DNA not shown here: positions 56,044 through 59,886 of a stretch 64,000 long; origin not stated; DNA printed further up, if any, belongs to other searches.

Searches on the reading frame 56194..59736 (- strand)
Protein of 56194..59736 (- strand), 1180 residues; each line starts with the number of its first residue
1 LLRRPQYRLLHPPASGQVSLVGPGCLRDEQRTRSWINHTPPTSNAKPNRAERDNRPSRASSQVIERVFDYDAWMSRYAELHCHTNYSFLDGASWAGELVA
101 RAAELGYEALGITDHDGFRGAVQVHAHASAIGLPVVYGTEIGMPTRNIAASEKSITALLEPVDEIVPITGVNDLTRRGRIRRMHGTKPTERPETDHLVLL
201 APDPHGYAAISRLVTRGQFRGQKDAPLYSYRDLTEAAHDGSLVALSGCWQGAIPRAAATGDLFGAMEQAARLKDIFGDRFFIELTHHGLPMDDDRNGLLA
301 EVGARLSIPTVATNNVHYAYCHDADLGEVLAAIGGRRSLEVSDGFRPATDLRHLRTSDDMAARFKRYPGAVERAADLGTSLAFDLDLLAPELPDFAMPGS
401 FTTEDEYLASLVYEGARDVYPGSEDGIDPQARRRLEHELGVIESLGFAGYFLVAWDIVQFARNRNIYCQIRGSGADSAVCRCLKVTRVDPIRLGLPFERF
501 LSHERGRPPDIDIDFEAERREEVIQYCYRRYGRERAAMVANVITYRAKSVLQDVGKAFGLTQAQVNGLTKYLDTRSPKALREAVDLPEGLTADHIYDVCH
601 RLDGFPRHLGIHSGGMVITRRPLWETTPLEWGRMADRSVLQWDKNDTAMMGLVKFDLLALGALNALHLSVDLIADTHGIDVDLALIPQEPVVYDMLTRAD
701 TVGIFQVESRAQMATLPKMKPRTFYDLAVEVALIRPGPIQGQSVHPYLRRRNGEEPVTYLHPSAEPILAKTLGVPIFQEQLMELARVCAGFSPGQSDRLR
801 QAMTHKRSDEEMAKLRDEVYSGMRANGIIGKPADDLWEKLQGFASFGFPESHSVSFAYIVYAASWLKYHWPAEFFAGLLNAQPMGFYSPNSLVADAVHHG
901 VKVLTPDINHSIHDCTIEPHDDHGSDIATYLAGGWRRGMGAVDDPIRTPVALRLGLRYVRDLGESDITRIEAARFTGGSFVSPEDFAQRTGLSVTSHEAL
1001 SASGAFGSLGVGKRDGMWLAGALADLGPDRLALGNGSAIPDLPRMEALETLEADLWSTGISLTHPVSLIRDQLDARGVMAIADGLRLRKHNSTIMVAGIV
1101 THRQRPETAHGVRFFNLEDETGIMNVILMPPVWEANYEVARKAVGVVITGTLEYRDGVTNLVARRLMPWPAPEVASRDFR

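Call 57: search_protein_families(library=pfam, proteins=[window:56194-59736:-], max_evalue=0.00001)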
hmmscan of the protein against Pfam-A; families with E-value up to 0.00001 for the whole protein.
window:56194-59736:- (1180 aa): 4 families
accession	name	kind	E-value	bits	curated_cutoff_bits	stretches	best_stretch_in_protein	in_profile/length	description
PF07733.18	DNA_pol3_alpha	-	8.9e-78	261.9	23.9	1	406-659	1-260/260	Bacterial DNA polymerase III alpha NTPase domain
PF17657.6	DNA_pol3_finger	-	2.1e-53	180.5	22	1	663-827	2-166/166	Bacterial DNA polymerase III alpha subunit finger domain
PF02811.25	PHP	-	5.3e-29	102.1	26.4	1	79-287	1-164/164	PHP domain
PF14579.12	HHH_6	-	9.7e-17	61.4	25.6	1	900-1014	1-88/90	Helix-hairpin-helix motif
